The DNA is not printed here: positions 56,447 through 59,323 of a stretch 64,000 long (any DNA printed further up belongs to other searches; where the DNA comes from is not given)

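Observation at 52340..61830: Lower-GC accessory island: TetR, two tandem divergent glycyl-radical enzymes, one activase and a GPH symporter (candidate novel GRE pathway)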

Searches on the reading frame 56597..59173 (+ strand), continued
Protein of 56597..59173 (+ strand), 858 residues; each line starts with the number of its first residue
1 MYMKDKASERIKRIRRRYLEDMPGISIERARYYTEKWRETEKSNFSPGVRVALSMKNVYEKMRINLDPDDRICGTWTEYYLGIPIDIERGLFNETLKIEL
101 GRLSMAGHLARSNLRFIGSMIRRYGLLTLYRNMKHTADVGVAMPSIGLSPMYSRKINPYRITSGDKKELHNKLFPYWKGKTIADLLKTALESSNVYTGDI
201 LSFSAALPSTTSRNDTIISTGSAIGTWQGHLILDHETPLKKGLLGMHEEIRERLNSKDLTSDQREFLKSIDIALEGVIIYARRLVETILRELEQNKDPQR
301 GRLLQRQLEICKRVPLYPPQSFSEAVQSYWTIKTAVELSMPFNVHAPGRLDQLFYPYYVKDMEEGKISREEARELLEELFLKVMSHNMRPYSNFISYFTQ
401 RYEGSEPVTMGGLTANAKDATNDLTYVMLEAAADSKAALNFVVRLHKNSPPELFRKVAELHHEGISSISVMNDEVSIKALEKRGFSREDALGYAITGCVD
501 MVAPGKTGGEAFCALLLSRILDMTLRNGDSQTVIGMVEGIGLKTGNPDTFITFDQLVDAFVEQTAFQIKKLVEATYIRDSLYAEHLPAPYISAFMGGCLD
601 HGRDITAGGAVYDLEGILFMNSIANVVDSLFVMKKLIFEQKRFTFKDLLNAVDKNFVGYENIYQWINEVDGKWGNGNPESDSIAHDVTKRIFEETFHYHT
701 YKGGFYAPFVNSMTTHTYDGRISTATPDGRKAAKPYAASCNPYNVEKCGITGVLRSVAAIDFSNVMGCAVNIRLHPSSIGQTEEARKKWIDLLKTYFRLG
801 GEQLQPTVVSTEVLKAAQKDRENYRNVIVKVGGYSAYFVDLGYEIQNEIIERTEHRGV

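Call 37: search_protein_families(library=ncbifam, proteins=[L003:7902-9383:+, L003:6722-7900:+, L003:9399-10103:+, L018:8167-8826:+, L050:2009-2932:-, L050:2948-3547:-, L050:3554-4513:-, L050:1145-2005:-, L018:4714-6114:+, L018:12581-13606:-], max_evalue=0.000001)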
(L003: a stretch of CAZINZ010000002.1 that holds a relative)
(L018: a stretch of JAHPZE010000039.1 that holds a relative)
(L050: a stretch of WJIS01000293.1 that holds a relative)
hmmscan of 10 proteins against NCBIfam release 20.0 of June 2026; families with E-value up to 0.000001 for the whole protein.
L003:7902-9383:+ (493 aa): 12 families
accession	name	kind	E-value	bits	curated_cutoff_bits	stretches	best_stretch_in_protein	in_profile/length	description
TIGR01312.1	XylB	equivalog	9.2e-101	337.7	380.25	1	5-485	2-481/481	xylulokinase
NF011601.0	PRK15027.1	equivalog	9.2e-64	215.6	912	1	4-488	3-480/484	xylulokinase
TIGR01314.1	gntK_FGGY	equivalog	1.1e-59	202.3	648.55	1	3-485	2-491/505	gluconokinase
NF008187.0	PRK10939.1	equivalog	7.4e-55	186.5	528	1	2-489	5-505/521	autoinducer-2 kinase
TIGR02628.1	fuculo_kin_coli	equivalog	2.5e-43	148.7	470.9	1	4-465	4-464/465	L-fuculokinase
TIGR01311.1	glycerol_kin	equivalog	1.1e-40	139.4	590.35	1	3-469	3-476/496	glycerol kinase GlpK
NF000756.0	PRK00047.1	subfamily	4.3e-36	124.2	498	1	3-471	7-479/502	glycerol kinase GlpK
NF003154.0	PRK04123.1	equivalog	3.1e-34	118.6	428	1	5-486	8-536/554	ribulokinase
TIGR01234.1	L-ribulokinase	equivalog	3.4e-25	88.8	583.25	1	6-484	6-527/536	ribulokinase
TIGR01315.1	5C_CHO_kinase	subfamily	1.7e-23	83.2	408.7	2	4-241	3-256/541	FGGY family pentulose kinase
TIGR02627.1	rhamnulo_kin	equivalog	1.8e-14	53.2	527.95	1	97-461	93-450/454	rhamnulokinase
NF007925.0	PRK10640.1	equivalog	1.2e-12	47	639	1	2-225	5-227/489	rhamnulokinase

L003:6722-7900:+ (392 aa): 16 families
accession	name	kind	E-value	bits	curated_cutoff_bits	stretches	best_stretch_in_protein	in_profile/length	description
TIGR02638.1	lactal_redase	equivalog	3.2e-54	184.2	523.15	1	14-298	12-294/379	lactaldehyde reductase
NF041833.1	Fe_ADH_ErcA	equivalog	8e-53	179.9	550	1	9-390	8-380/382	alcohol dehydrogenase-like regulatory protein ErcA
NF010378.0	PRK13805.1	equivalog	1.6e-50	171.8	951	1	5-298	457-759/872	bifunctional acetaldehyde-CoA/alcohol dehydrogenase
NF053866.1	CholDhdGbsBBac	equivalog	6.8e-50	169.8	550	1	11-372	17-367/392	choline dehydrogenase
NF058672.1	4HyButDHCUPNE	equivalog_domain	1.2e-49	169.6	500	1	11-322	9-312/378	4-hydroxybutyrate dehydrogenase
NF007911.0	PRK10624.1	equivalog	4.5e-49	167.4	537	1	14-302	13-297/382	lactaldehyde reductase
NF050025.1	SulfAcetaldRedSarD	equivalog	1.4e-47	162.4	700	1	4-370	3-358/385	sulfoacetaldehyde reductase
NF007363.0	PRK09860.1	equivalog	2.2e-44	152.1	581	1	17-299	17-297/383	L-threonine dehydrogenase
NF011998.0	PRK15454.1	equivalog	8.1e-41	140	556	1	42-299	60-313/395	ethanolamine utilization ethanol dehydrogenase EutG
TIGR03405.1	Phn_Fe-ADH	equivalog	8.3e-40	136.7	423.7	1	68-304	59-296/355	iron-containing alcohol dehydrogenase PsrA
TIGR04266.1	NDMA_methanol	equivalog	2.8e-26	92.3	625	1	33-299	41-306/420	NDMA-dependent methanol dehydrogenase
NF011717.0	PRK15138.1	equivalog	4.7e-23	81.9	645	1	1-372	1-362/387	alcohol dehydrogenase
NF006941.0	PRK09423.1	subfamily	2.2e-15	56.4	336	1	16-115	15-112/367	glycerol dehydrogenase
NF041822.1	daptide_DH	equivalog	3e-14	52.7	300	1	51-221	20-191/363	daptide-type RiPP biosynthesis dehydogenase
NF053832.1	GlycoaldRedHalo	equivalog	1.7e-09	37.3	550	1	19-111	18-108/363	glycolaldehyde reductase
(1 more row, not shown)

L003:9399-10103:+ (234 aa): 1 family
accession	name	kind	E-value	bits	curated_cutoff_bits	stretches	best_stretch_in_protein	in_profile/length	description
TIGR00126.1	deoC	equivalog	7.6e-59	198.7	117.3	1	10-216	2-207/211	deoxyribose-phosphate aldolase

L018:8167-8826:+ (219 aa): 8 families
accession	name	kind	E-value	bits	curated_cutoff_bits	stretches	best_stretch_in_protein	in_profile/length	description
NF004325.0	PRK05718.1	subfamily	2.5e-82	275.4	241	1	7-210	8-211/213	keto-hydroxyglutarate-aldolase/keto-deoxy-phosphogluconate aldolase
TIGR01182.1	eda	subfamily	4.3e-80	267.9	156.05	1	9-209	3-203/204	bifunctional 4-hydroxy-2-oxoglutarate aldolase/2-dehydro-3-deoxy-phosphogluconate aldolase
NF004673.0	PRK06015.1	equivalog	7.7e-59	199.1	320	1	10-209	11-210/212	2-dehydro-3-deoxy-phosphogluconate aldolase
NF041633.1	trifunc_aldol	exception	1.3e-51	175.8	700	1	7-213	2-220/580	KHG/KDPG aldolase/sugar kinase fusion protein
NF005673.0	PRK07455.1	equivalog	8.6e-45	152.5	232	1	8-207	7-206/213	bifunctional 4-hydroxy-2-oxoglutarate aldolase/2-dehydro-3-deoxy-phosphogluconate aldolase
NF005119.0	PRK06552.1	subfamily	3.7e-39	134.5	238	1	4-205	3-204/213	bifunctional 2-keto-4-hydroxyglutarate aldolase/2-keto-3-deoxy-6-phosphogluconate aldolase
NF005499.0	PRK07114.1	equivalog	4.2e-35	121.5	275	1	4-212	6-219/223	bifunctional 4-hydroxy-2-oxoglutarate aldolase/2-dehydro-3-deoxy-phosphogluconate aldolase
NF006600.0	PRK09140.1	subfamily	1.7e-29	102.6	207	1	25-175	22-173/210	2-dehydro-3-deoxy-6-phosphogalactonate aldolase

L050:2009-2932:- (307 aa): 21 families
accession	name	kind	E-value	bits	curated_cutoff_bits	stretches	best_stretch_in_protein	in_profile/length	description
TIGR01327.1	PGDH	equivalog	1.6e-66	225.2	454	1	19-304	13-301/525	phosphoglycerate dehydrogenase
NF008759.0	PRK11790.1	equivalog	2.3e-49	168.2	404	1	18-304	24-317/410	phosphoglycerate dehydrogenase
NF009714.1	PRK13243.1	equivalog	2.8e-49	168.3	455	1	4-305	5-314/332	glyoxylate reductase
NF005069.0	PRK06487.1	equivalog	5.3e-40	137.4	448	1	55-305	54-312/320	2-hydroxyacid dehydrogenase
NF006263.0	PRK08410.1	equivalog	2e-39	135.8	389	1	60-305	53-308/311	D-2-hydroxyacid dehydrogenase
NF005027.0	PRK06436.1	equivalog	6.1e-39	133.9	261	1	52-305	32-281/303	2-hydroxyacid dehydrogenase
NF005750.0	PRK07574.1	equivalog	7.9e-37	127.2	329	1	60-304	104-356/386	NAD-dependent formate dehydrogenase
NF005387.0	PRK06932.1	equivalog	6.8e-36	123.8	492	1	60-305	55-311/314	2-hydroxyacid dehydrogenase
NF001309.0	PRK00257.1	equivalog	4.5e-34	118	434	1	60-306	49-280/379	4-phosphoerythronate dehydrogenase PdxB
NF006374.0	PRK08605.1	subfamily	1.4e-31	109.7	356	1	55-302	52-320/332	D-lactate dehydrogenase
NF000492.1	vanH_gen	exception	2e-31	109.2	540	1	63-303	57-310/312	D-lactate dehydrogenase VanH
NF011938.0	PRK15409.1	equivalog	2.3e-31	109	492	1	37-303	32-308/324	glyoxylate/hydroxypyruvate reductase GhrB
NF009127.0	PRK12480.1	equivalog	1.4e-27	96.6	579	1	70-297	69-313/330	D-lactate dehydrogenase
NF041369.1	Dhydh_Halo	equivalog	2.8e-26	92.5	400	1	79-300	64-291/305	D-2-hydroxyacid dehydrogenase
NF000371.1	vanH_Agroup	exception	3.2e-25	89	700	1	67-303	68-315/322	VanH-A/VanH-Pt family D-lactate dehydrogenase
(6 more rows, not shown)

L050:2948-3547:- (199 aa): 0 families

L050:3554-4513:- (319 aa): 4 families
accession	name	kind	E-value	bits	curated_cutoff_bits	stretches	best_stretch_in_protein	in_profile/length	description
NF001315.0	PRK00258.2-4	equivalog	8.8e-14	51.3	413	1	89-273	74-246/284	shikimate dehydrogenase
TIGR00507.1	aroE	equivalog_domain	5.1e-11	42.2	200.2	1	20-271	6-230/270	shikimate dehydrogenase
NF001310.0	PRK00258.1-2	equivalog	7.8e-11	41.6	221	1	15-274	3-239/279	shikimate dehydrogenase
NF001312.0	PRK00258.1-4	equivalog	2.6e-07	30.2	295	1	16-232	11-200/285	shikimate dehydrogenase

L050:1145-2005:- (286 aa): 2 families
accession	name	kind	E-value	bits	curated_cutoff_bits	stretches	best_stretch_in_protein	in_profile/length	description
NF008688.0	PRK11709.1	equivalog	1.6e-11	43.7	306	1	59-205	90-249/355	L-ascorbate 6-phosphate lactonase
NF001911.0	PRK00685.1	equivalog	3.1e-11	43.2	144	1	24-209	2-169/228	metal-dependent hydrolase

L018:4714-6114:+ (466 aa): 18 families
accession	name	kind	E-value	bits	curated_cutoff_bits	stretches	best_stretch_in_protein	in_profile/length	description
NF041080.1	DGGGPL_reductase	equivalog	2e-48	165.4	580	1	5-448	2-440/447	digeranylgeranylglycerophospholipid reductase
TIGR02032.1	GG-red-SF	subfamily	2.5e-19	70.1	158.8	1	6-307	2-297/297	geranylgeranyl reductase family protein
NF004835.0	PRK06185.1-4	equivalog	7.1e-17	61.3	601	0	113-188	126-198/411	FAD-dependent oxidoreductase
NF049967.1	QhpG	equivalog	1.9e-12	46.8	240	0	7-40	1-34/423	flavin-dependent monooxygenase QhpG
NF004834.1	PRK06185.1-3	subfamily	2.2e-12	46.5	500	0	4-37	7-40/420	FAD-dependent oxidoreductase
NF041385.1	Dggglyphlred_Halo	equivalog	3.5e-11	42.3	700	1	1-165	1-157/405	digeranylgeranylglycerophospholipid reductase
TIGR01988.1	Ubi-OHases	subfamily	2.8e-10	39.6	224.65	0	6-165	1-170/387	ubiquinone biosynthesis hydroxylase, UbiH/UbiF/VisC/COQ6 family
NF005612.0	PRK07364.1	equivalog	3.1e-10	39.1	487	1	3-165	17-186/415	FAD-dependent hydroxylase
NF004833.1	PRK06185.1-1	subfamily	2e-09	36.7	488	0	4-178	2-182/403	FAD-dependent oxidoreductase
NF004829.0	PRK06183.1-3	subfamily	5.9e-09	35.2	390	0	3-38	7-42/520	bifunctional 3-(3-hydroxy-phenyl)propionate/3-hydroxycinnamic acid hydroxylase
TIGR01790.1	carotene-cycl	subfamily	3.9e-08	32.8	209.5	0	6-36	1-31/387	lycopene cyclase family protein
NF006091.0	PRK08243.1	subfamily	4.7e-08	32.2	351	1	4-170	2-173/393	4-hydroxybenzoate 3-monooxygenase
NF004789.0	PRK06134.1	subfamily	1.1e-07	30.8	747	0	3-38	11-46/581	FAD-dependent oxidoreductase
TIGR02023.1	BchP-ChlP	subfamily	1.2e-07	31.1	343.3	0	222-340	214-328/388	geranylgeranyl diphosphate reductase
NF041160.1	DGGPL_Thplmales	equivalog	4.6e-07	29.1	780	0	4-314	3-317/396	digeranylgeranylglycerophospholipid reductase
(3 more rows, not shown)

L018:12581-13606:- (341 aa): 0 families

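Call 38: find_encoding_contigs(protein=P0006, flank=10000, max_places=2)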
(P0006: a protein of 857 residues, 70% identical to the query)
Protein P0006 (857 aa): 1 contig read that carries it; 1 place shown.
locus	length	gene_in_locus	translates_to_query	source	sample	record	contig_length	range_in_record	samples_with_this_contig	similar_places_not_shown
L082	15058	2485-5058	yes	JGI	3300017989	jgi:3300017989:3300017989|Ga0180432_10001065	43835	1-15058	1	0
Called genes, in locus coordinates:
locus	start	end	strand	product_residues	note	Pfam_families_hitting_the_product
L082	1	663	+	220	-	PF00440:TetR_N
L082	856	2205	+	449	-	PF07690:MFS_1, PF13347:MFS_2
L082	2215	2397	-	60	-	-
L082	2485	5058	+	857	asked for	PF02901:PFL-like, PF01228:Gly_radical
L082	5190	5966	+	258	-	PF00037:Fer4 (weak), PF12797:Fer4_2 (faint), PF12837:Fer4_6 (weak), PF13237:Fer4_10 (weak), PF14697:Fer4_21, PF12838:Fer4_7, PF13187:Fer4_9 (weak), PF04055:Radical_SAM, +3 more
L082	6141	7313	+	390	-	PF00465:Fe-ADH, PF13685:Fe-ADH_2 (weak), PF25137:ADH_Fe_C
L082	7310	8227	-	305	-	PF04311:DUF459, PF00657:Lipase_GDSL, PF13472:Lipase_GDSL_2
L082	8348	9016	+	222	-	PF27271:AF_1327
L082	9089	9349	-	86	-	-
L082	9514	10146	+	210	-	PF10112:Halogen_Hydrol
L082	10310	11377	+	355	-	PF05816:TelA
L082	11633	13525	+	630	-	PF00563:EAL, PF00571:CBS (faint), PF00990:GGDEF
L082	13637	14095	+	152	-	-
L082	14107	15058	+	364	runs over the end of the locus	PF01757:Acyl_transf_3, PF07786:HGSNAT_cat, PF04235:DUF418 (weak)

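Call 39: find_encoding_contigs(protein=P0004, flank=10000, max_places=2)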
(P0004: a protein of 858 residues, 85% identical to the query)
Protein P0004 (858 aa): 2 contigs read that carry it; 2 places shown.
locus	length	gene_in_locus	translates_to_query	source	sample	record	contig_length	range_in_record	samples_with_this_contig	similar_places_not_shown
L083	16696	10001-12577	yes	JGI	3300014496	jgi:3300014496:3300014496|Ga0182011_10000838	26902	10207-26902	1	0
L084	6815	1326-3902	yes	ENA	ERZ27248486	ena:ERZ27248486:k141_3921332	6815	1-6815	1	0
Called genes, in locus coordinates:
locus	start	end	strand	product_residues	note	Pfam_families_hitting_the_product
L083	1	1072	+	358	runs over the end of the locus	PF08240:ADH_N, PF16912:Glu_dehyd_C, PF00107:ADH_zinc_N, PF13602:ADH_zinc_N_2 (weak)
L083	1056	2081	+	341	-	PF08240:ADH_N, PF16912:Glu_dehyd_C (weak), PF00107:ADH_zinc_N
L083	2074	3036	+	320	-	PF00389:2-Hacid_dh, PF02826:2-Hacid_dh_C, PF03446:NAD_binding_2 (weak)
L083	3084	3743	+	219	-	PF01081:Aldolase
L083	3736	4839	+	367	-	PF00294:PfkB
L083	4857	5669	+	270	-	PF01261:AP_endonuc_2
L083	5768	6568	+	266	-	PF00106:adh_short, PF08659:KR, PF13561:adh_short_C2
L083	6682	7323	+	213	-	PF04199:Cyclase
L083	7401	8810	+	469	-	PF24856:AraA_central (weak)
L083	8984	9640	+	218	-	PF00440:TetR_N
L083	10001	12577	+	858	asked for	PF02901:PFL-like, PF01228:Gly_radical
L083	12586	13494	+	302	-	PF13353:Fer4_12 (weak), PF00037:Fer4 (weak), PF12797:Fer4_2 (weak), PF13237:Fer4_10, PF14697:Fer4_21, PF12838:Fer4_7, PF13187:Fer4_9, PF04055:Radical_SAM, +5 more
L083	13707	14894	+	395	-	PF02771:Acyl-CoA_dh_N, PF02770:Acyl-CoA_dh_M, PF00441:Acyl-CoA_dh_1, PF08028:Acyl-CoA_dh_2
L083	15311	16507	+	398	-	PF00108:Thiolase_N, PF02803:Thiolase_C (faint), PF22691:Thiolase_C_1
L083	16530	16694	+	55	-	?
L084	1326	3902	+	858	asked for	PF02901:PFL-like, PF01228:Gly_radical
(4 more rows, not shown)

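Call 40: find_encoding_contigs(protein=P0005, flank=10000, max_places=2)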
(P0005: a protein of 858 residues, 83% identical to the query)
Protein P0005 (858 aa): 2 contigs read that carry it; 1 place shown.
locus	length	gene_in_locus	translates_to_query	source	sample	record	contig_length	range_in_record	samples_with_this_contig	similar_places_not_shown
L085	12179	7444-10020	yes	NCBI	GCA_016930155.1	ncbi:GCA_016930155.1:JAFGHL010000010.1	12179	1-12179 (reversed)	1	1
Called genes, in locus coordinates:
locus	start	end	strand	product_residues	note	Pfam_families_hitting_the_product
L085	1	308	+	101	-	?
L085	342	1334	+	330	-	PF01012:ETF, PF00766:ETF_alpha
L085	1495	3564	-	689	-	PF00009:GTP_EFTU, PF22042:EF-G_D2, PF03144:GTP_EFTU_D2, PF14492:EFG_III, PF03764:EFG_IV, PF00679:EFG_C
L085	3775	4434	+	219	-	PF00440:TetR_N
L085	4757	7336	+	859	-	PF02901:PFL-like, PF01228:Gly_radical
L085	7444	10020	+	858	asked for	PF02901:PFL-like, PF01228:Gly_radical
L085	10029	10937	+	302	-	PF13353:Fer4_12 (weak), PF12797:Fer4_2 (faint), PF13237:Fer4_10, PF14697:Fer4_21 (weak), PF12838:Fer4_7, PF13187:Fer4_9 (weak), PF00037:Fer4 (weak), PF04055:Radical_SAM, +2 more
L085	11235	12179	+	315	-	PF07690:MFS_1, PF13347:MFS_2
